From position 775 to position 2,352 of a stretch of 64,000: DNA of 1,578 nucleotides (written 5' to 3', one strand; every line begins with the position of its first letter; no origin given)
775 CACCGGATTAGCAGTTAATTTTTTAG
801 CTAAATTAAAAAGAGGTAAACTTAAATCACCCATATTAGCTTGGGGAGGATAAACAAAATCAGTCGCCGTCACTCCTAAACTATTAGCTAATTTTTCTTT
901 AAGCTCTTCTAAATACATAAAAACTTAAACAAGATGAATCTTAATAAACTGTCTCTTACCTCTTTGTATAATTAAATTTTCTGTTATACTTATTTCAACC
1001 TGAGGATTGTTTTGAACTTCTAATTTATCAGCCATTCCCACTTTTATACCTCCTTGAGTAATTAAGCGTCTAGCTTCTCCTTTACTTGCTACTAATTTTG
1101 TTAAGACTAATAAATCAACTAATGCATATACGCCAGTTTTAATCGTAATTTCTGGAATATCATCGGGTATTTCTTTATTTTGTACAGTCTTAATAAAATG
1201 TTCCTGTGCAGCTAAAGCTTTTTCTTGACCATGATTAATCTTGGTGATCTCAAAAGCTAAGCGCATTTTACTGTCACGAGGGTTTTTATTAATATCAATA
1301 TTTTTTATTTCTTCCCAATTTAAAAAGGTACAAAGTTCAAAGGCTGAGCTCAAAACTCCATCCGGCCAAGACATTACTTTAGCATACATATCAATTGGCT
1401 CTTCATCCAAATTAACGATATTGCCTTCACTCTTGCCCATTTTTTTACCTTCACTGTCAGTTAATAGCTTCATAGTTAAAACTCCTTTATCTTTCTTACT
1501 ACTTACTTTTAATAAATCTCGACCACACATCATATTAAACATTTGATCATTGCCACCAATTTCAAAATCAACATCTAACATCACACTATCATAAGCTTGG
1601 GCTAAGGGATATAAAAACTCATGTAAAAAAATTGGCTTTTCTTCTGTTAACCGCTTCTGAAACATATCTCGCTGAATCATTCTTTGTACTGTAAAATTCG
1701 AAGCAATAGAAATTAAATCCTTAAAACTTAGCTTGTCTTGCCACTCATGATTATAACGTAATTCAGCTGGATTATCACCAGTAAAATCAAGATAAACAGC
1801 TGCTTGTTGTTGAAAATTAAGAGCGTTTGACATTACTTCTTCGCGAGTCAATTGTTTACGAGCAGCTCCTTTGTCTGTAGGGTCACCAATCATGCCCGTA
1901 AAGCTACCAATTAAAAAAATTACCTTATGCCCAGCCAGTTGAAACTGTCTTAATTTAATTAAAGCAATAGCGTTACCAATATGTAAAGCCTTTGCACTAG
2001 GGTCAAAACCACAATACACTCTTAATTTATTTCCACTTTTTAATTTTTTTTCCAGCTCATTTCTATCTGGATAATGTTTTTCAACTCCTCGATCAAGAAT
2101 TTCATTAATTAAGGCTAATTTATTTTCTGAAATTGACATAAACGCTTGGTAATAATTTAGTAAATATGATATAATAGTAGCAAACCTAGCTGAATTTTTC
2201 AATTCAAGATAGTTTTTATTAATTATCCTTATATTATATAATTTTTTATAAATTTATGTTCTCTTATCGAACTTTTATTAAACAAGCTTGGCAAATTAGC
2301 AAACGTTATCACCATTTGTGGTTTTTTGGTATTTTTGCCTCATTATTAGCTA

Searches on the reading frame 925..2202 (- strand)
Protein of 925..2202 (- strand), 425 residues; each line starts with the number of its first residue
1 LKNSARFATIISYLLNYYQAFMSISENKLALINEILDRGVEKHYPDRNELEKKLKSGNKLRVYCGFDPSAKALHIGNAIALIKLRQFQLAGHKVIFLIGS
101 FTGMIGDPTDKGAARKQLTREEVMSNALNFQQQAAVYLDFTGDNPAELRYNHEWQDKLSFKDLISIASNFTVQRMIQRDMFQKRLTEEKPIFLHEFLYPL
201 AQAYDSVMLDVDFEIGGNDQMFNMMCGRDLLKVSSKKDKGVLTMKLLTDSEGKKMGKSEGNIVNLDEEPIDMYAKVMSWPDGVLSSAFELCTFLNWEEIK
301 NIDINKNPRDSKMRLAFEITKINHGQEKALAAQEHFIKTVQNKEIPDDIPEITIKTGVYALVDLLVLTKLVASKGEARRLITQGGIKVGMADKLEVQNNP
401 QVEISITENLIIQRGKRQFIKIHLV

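Call 3: search_protein_families(library=pfam, proteins=[window:925-2202:-], max_evalue=0.01)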
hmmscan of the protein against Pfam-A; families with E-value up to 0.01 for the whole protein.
window:925-2202:- (425 aa): 4 families
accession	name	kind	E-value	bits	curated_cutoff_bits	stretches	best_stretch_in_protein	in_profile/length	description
PF00579.31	tRNA-synt_1b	-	2.6e-72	244.1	21.1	1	57-340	3-291/292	tRNA synthetases class I (W and Y)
PF22421.1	SYY_C-terminal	-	9.2e-10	38.7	27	1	345-420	5-81/83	Tyrosine--tRNA ligase SYY-like C-terminal domain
PF01479.30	S4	-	0.0066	16.6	22.8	0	363-388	5-30/48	S4 domain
PF00133.28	tRNA-synt_1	-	0.0075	15.5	22.7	0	212-264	330-385/414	tRNA synthetases class I (I, L, M and V)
